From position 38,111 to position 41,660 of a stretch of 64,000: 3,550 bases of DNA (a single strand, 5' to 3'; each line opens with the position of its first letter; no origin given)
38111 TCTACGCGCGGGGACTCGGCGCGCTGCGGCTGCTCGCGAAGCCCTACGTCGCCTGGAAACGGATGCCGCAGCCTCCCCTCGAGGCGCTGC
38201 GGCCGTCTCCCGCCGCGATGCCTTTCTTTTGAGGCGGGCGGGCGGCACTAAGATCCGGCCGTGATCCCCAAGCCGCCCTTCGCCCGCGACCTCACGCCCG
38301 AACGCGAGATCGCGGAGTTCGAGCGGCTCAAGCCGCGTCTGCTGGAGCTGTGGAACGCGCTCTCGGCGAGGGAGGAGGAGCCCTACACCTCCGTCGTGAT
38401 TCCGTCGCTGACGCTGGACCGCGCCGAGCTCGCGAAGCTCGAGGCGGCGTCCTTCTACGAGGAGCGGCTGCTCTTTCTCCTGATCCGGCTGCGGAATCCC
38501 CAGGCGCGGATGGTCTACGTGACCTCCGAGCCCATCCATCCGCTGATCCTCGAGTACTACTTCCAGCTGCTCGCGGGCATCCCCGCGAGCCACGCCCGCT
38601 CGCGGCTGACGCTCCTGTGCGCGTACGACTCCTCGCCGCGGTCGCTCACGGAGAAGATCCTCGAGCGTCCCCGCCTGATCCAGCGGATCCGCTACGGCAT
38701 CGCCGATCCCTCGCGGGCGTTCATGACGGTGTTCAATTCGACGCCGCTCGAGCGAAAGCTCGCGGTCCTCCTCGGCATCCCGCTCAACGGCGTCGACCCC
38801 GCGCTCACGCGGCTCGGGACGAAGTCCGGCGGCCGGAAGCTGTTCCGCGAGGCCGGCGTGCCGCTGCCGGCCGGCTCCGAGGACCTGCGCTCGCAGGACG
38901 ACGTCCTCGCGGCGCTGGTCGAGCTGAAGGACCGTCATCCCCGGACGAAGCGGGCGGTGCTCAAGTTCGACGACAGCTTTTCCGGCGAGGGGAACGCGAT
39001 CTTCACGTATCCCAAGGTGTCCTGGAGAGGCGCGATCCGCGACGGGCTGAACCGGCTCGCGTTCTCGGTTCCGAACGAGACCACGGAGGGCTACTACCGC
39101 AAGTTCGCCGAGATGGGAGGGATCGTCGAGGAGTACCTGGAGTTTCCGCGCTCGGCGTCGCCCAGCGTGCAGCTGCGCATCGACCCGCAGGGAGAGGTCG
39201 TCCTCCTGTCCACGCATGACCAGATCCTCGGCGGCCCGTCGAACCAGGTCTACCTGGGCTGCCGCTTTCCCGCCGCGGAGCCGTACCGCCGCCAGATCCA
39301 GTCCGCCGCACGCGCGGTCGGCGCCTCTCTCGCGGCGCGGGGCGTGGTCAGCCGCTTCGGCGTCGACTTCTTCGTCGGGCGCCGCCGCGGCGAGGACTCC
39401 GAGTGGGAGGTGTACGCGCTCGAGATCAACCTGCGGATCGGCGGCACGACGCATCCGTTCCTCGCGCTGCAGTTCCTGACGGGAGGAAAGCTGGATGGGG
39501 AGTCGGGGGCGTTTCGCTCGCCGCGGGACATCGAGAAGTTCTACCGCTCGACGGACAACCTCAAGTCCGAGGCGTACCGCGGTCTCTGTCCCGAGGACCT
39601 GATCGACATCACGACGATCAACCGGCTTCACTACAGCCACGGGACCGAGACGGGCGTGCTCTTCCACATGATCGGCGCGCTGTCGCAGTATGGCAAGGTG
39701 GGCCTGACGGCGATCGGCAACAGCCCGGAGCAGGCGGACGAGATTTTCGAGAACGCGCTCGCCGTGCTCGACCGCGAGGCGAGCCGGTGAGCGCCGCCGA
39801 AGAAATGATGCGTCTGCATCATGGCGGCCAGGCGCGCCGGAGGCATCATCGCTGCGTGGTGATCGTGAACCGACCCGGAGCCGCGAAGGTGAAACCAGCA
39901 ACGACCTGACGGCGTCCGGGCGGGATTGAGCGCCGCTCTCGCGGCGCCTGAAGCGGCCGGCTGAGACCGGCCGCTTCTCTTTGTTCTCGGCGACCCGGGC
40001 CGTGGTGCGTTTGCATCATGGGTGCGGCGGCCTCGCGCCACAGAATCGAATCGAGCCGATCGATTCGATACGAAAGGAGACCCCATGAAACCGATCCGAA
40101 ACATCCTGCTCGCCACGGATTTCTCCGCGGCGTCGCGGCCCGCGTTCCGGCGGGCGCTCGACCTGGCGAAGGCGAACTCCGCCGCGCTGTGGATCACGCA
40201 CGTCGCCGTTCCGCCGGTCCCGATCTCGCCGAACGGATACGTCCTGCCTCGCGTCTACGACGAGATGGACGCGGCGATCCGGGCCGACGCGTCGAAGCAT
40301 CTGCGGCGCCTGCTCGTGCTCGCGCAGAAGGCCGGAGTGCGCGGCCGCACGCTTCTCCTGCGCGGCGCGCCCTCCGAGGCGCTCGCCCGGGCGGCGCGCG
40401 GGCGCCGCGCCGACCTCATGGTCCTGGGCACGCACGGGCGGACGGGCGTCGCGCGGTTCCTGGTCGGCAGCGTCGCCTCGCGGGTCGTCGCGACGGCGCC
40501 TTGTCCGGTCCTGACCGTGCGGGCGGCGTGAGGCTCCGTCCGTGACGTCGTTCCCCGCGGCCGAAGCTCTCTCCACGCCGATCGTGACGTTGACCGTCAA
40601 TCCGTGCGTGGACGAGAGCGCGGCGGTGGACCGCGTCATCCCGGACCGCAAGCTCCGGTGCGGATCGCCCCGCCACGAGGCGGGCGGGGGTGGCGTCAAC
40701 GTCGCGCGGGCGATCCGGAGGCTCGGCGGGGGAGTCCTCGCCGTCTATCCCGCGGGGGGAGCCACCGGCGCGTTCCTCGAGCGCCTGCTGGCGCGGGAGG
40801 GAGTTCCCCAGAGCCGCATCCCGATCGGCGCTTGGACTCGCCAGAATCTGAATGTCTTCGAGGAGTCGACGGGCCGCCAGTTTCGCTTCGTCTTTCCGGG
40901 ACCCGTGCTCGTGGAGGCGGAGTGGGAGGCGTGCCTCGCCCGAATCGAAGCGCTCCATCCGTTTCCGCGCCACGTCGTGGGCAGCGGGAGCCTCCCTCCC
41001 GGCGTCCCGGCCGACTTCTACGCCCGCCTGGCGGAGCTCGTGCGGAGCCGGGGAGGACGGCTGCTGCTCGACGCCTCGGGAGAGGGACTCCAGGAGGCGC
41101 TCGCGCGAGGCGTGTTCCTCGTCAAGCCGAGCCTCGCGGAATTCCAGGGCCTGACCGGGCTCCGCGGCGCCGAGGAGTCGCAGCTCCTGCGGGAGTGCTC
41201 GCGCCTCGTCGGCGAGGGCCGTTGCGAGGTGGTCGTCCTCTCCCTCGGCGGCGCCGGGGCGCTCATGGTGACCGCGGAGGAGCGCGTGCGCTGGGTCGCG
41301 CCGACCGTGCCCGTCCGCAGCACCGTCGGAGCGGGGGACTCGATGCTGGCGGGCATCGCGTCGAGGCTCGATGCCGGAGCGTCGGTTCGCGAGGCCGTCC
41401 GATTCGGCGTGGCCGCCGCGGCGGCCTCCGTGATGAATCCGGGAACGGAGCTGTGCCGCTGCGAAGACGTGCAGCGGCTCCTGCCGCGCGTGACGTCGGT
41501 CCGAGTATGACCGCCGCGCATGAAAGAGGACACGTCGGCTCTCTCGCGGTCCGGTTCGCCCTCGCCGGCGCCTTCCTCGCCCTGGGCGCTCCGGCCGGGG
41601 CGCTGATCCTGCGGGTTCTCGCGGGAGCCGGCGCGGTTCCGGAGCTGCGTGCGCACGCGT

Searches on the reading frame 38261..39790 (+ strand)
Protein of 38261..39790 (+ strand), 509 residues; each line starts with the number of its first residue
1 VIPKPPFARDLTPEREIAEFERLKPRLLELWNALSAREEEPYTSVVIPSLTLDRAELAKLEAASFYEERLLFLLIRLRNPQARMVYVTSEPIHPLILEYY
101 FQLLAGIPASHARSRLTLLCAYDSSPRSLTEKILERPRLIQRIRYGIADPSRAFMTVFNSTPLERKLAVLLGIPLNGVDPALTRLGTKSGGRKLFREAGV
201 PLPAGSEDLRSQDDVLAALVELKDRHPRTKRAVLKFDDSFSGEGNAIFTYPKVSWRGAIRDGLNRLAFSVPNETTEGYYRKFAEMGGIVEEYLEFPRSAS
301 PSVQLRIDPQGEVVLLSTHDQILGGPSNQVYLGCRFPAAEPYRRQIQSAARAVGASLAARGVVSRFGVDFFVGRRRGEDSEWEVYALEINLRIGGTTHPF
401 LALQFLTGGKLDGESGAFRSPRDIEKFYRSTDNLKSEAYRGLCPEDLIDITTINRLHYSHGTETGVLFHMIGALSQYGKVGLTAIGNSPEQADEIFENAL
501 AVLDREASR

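Call 3: search_protein_families(library=pfam, proteins=[window:38261-39790:+], max_evalue=0.01)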
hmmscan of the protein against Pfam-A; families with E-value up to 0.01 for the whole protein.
window:38261-39790:+ (509 aa): 3 families
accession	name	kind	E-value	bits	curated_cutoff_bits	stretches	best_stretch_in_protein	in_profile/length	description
PF24923.1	ATP-grasp_IQCH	-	1.5e-23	84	27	2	276-412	130-264/266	IQCH-like, ATP-grasp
PF18105.7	PGM1_C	-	8.6e-12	44.8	22.5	1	456-495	11-50/54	PGM1 C-terminal domain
PF02655.19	ATP-grasp_3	-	3.3e-06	27.7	23.2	1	288-396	64-160/160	ATP-grasp domain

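Call 4: search_protein_families(library=ncbifam, proteins=[window:38261-39790:+], max_evalue=0.01)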
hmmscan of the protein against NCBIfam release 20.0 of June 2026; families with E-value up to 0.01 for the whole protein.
window:38261-39790:+ (509 aa): 1 family
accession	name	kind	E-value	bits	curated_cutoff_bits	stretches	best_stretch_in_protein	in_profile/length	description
NF042917.1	PAGG_GluLig_BesA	equivalog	5.6e-55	186.8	750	1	43-475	7-430/432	L-propargylglycine--L-glutamate ligase BesA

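Call 20: find_homologous_proteins(query=window:38261-39790:+)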
Query window:38261-39790:+ (509 aa): 8000 proteins with E <= 0.001 among 8000 candidates; the best 120 are listed.
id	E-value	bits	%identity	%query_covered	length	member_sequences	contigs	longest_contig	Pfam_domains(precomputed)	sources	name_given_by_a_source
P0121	0.0e+0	1138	100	100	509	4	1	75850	PF02655.20,PF18105.8,PF24923.2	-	-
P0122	2.8e-296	1001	88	100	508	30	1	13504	PF02655.20,PF18105.8,PF24923.2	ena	-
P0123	4.0e-288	974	85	99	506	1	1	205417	PF18105.8,PF24923.2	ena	-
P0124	4.8e-287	971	86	99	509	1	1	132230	PF02655.20,PF18105.8,PF24923.2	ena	-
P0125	9.1e-287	970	85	100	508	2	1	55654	PF02655.20,PF18105.8,PF24923.2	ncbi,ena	-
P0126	3.7e-286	968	85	100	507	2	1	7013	PF18105.8,PF24923.2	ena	-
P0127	4.2e-279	944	83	100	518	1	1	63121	PF02655.20,PF18105.8,PF24923.2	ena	-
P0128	1.4e-276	936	83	99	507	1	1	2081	PF02655.20,PF18105.8,PF24923.2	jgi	jgi:pheganomycin biosynthesis PGM1-like protein/ATP-grasp domain-containing protein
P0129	1.6e-275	933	83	99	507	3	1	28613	PF18105.8,PF24923.2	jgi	jgi:hypothetical protein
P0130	2.9e-275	932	83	99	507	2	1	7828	PF18105.8,PF24923.2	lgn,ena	-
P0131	6.9e-275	931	83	100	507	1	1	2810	PF02655.20,PF18105.8,PF24923.2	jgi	jgi:PGM1 C-terminal domain/ATP-grasp domain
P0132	7.6e-275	930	83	99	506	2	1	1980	PF18105.8,PF24923.2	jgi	jgi:hypothetical protein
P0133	4.0e-274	928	83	99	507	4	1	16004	PF18105.8,PF24923.2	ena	-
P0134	1.8e-273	926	80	100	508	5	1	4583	PF18105.8,PF24923.2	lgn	-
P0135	7.6e-272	921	81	100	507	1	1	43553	PF02655.20,PF18105.8,PF24923.2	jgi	jgi:hypothetical protein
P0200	1.5e-255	867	78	99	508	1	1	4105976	PF18105.8,PF24923.2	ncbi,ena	-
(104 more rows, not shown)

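Call 21: find_encoding_contigs(protein=P0127, flank=8000, max_places=1)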
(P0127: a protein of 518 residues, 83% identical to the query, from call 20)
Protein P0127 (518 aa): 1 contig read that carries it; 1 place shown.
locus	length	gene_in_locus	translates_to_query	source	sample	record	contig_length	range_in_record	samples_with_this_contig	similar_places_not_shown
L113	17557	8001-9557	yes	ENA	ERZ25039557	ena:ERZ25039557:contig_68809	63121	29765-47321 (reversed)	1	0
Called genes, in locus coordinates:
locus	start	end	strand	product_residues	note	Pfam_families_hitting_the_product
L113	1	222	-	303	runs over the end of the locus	PF00483:NTP_transferase, PF12804:NTP_transf_3 (weak)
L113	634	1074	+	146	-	PF00571:CBS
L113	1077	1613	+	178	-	PF22741:PTP-NADK, PF04273:BLH_phosphatase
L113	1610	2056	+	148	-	PF00582:Usp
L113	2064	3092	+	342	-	PF00294:PfkB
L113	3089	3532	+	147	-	PF00582:Usp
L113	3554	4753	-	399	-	PF02308:MgtC, PF13194:DUF4010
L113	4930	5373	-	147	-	PF02566:OsmC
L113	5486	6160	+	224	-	PF00989:PAS (weak), PF13426:PAS_9 (weak), PF00196:GerE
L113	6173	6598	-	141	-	-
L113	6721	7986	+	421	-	-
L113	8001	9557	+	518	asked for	PF02655:ATP-grasp_3 (faint), PF24923:ATP-grasp_IQCH, PF18105:PGM1_C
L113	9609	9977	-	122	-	-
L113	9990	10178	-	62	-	-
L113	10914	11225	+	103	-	PF01740:STAS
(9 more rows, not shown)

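Call 22: find_encoding_contigs(protein=P0123, flank=8000, max_places=1)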
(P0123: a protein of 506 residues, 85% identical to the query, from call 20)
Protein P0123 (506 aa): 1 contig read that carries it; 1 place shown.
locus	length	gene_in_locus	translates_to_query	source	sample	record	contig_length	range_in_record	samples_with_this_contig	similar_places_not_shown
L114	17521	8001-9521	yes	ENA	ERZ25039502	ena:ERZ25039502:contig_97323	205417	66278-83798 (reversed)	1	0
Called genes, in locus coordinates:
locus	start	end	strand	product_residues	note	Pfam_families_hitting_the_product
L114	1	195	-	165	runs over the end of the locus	PF00355:Rieske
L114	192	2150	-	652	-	PF13237:Fer4_10 (faint), PF14691:Fer4_20, PF01266:DAO (weak), PF07992:Pyr_redox_2, PF13450:NAD_binding_8, PF12838:Fer4_7, PF13187:Fer4_9 (weak), PF00037:Fer4 (weak), +4 more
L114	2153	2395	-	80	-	PF12728:HTH_17, PF13411:MerR_1 (weak), PF00376:MerR (weak)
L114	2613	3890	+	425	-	-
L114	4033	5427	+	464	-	PF13462:Thioredoxin_4, PF01323:DSBA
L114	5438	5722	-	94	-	PF13545:HTH_Crp_2, PF00325:Crp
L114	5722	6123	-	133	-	PF00027:cNMP_binding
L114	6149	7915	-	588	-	PF04405:ScdA_N, PF08984:DUF1858 (faint), PF05940:NnrS, PF00115:COX1 (weak)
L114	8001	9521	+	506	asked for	PF24923:ATP-grasp_IQCH, PF18105:PGM1_C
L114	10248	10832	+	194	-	PF14720:NiFe_hyd_SSU_C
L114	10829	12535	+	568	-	PF27537:HoxH (weak), PF00374:NiFeSe_Hases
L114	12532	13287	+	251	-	PF01292:Ni_hydr_CYTB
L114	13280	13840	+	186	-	PF01750:HycI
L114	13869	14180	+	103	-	PF13442:Cytochrome_CBB3, PF00034:Cytochrom_C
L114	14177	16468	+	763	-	PF00708:Acylphosphatase, PF07503:zf-HYPF, PF01300:Sua5_yciO_yrdC, PF17788:HypF_C, PF22521:HypF_C_2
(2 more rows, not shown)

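Call 23: find_encoding_contigs(protein=P0200, flank=8000, max_places=1)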
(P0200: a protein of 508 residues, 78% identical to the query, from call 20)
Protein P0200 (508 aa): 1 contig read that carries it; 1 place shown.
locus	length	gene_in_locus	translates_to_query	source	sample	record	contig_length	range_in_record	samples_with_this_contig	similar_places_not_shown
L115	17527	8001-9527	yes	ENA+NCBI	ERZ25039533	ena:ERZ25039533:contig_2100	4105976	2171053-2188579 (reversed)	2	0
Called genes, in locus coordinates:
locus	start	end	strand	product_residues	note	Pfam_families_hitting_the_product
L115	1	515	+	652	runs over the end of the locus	-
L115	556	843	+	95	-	-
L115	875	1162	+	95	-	-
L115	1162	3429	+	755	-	PF14358:DUF4405 (faint), PF02085:Cytochrom_CIII (faint), PF09699:Paired_CXXCH_1 (faint), PF14522:Cytochrome_C7 (weak), PF14537:Cytochrom_c3_2 (weak), PF01292:Ni_hydr_CYTB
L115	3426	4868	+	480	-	PF03264:Cytochrom_NNT (weak), PF14522:Cytochrome_C7 (faint), PF14537:Cytochrom_c3_2 (faint)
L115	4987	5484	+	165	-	PF00355:Rieske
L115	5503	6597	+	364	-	PF00033:Cytochrome_B, PF13631:Cytochrom_B_N_2, PF00032:Cytochrom_B_C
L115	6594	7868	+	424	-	PF14537:Cytochrom_c3_2 (faint), PF22113:Mtrc-MtrF_II-IV_dom (faint), PF09699:Paired_CXXCH_1 (faint), PF14522:Cytochrome_C7 (faint)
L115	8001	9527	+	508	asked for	PF24923:ATP-grasp_IQCH, PF18105:PGM1_C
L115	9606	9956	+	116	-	PF03795:YCII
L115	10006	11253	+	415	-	PF04542:Sigma70_r2, PF08281:Sigma70_r4_2, PF20239:DUF6596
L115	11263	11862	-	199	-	PF10604:Polyketide_cyc2 (faint)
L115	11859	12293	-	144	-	PF07291:MauE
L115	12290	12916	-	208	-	PF04784:DUF547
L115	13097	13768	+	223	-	-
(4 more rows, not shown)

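Call 41: search_solved_structures(query=window:38261-39790:+, max_evalue=0.01, show_alignments=1)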
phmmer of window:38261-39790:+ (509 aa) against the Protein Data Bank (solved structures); distinct sequences matched with E-value up to 0.01: 1.
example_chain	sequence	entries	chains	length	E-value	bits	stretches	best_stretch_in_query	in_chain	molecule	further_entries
8yi6_A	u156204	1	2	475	4.4e-52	180.8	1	60-503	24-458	L-propargylglycine--L-glutamate ligase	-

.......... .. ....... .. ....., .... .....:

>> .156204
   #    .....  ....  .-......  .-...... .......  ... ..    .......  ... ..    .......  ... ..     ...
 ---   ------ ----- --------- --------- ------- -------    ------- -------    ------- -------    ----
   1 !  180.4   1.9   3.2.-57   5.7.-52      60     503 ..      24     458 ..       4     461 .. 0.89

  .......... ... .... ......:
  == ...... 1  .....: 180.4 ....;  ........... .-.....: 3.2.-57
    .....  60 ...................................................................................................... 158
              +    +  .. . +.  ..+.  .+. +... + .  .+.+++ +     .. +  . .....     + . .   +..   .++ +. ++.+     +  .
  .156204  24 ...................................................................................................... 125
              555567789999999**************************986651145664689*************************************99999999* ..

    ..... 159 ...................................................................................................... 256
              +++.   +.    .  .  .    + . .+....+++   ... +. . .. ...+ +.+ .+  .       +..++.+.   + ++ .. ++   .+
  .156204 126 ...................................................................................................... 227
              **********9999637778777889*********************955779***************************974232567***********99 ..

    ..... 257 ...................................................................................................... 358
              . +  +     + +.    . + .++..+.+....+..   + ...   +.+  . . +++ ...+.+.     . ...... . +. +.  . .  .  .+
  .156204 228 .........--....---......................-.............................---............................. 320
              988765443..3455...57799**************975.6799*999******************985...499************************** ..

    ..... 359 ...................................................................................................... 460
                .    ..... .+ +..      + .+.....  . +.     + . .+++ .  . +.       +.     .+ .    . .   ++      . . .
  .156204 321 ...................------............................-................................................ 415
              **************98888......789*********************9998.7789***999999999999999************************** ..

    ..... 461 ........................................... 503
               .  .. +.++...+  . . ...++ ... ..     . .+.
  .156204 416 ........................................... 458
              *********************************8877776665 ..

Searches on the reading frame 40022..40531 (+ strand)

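Call 3: search_protein_families(library=pfam, proteins=[window:40022-40531:+], max_evalue=0.01)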
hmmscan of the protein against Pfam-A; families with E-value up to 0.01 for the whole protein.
window:40022-40531:+ (169 aa): 1 family
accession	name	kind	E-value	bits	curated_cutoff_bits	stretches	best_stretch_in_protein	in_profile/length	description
PF00582.32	Usp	-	7.9e-32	111.2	24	1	25-167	2-141/141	Universal stress protein family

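Call 4: search_protein_families(library=ncbifam, proteins=[window:40022-40531:+], max_evalue=0.01)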
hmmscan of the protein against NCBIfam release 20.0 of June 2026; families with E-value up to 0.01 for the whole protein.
window:40022-40531:+ (169 aa): 4 families
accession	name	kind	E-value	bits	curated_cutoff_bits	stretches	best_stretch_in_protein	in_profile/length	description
NF008380.0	PRK11175.1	equivalog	6.4e-12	45.1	227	1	91-167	223-300/313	universal stress protein UspE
NF011581.0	PRK15005.1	equivalog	2.8e-06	27.6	166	1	85-167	63-144/144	universal stress protein UspF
NF007512.0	PRK10116.1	equivalog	0.0024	17.9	167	1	26-166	4-137/142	universal stress protein UspC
NF012000.0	PRK15456.1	equivalog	0.0091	16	189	0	119-167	95-142/142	universal stress protein UspG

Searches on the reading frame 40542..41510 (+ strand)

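Call 3: search_protein_families(library=pfam, proteins=[window:40542-41510:+], max_evalue=0.01)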
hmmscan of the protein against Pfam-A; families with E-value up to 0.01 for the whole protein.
window:40542-41510:+ (322 aa): 2 families
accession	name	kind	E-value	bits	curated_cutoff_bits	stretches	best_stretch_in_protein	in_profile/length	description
PF00294.29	PfkB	-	5.2e-48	164.4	25.8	1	20-305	4-298/302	pfkB family carbohydrate kinase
PF08543.17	Phos_pyr_kin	-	2.1e-08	34.3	27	1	168-290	97-225/246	Phosphomethylpyrimidine kinase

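Call 4: search_protein_families(library=ncbifam, proteins=[window:40542-41510:+], max_evalue=0.01)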
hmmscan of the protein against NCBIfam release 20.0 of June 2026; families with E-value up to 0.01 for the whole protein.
window:40542-41510:+ (322 aa): 26 families (the best 25 are shown)
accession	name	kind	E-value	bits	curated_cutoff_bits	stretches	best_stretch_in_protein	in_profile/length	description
TIGR03168.1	1-PFK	subfamily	7.3e-87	291.1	216.4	1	14-318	1-303/305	hexose kinase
NF007632.0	PRK10294.1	equivalog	3.3e-82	276.2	353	1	13-314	3-304/310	6-phosphofructokinase II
TIGR03828.1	pfkB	equivalog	6.9e-74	248.6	292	1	14-318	1-303/305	1-phosphofructokinase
NF041320.1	pfkB_Halo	equivalog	8.2e-45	153.5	400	1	14-317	2-297/302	1-phosphofructokinase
NF010033.0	PRK13508.1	equivalog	1.4e-32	113.2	469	1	14-279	2-266/309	tagatose-6-phosphate kinase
TIGR01231.1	lacC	equivalog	2.4e-32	112.5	409.55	1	14-284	2-272/310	tagatose-6-phosphate kinase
NF007068.0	PRK09513.1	equivalog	3.6e-28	98.7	432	1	12-317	3-306/312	1-phosphofructokinase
TIGR02198.1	rfaE_dom_I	equivalog_domain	3.4e-17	62.6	345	1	161-312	163-312/315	D-glycero-beta-D-manno-heptose-7-phosphate kinase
TIGR02152.1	D_ribokin_bact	equivalog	6.3e-16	58.6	299.65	1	157-303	140-287/298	ribokinase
NF008454.0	PRK11316.1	equivalog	4e-11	42.2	521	1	163-312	163-310/475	bifunctional D-glycero-beta-D-manno-heptose-7-phosphate kinase/D-glycero-beta-D-manno-heptose 1-phosphate adenylyltransferase HldE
TIGR04382.1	myo_inos_iolC_N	equivalog_domain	8.8e-11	41.6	300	1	226-299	218-292/309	5-dehydro-2-deoxygluconokinase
NF008353.0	PRK11142.1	equivalog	3.4e-10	39.9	341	1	175-302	162-289/307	ribokinase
NF007321.0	PRK09813.1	equivalog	9.9e-10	38.3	247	1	211-298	169-256/261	fructoselysine 6-kinase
NF040938.1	KDG_KDGal_kin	equivalog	1.7e-08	34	400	1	221-313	208-302/305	bifunctional 2-dehydro-3-deoxygluconokinase/2-dehydro-3-deoxygalactonokinase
NF006957.1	PRK09434.1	equivalog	4.4e-08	33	450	1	211-285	195-269/302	fructokinase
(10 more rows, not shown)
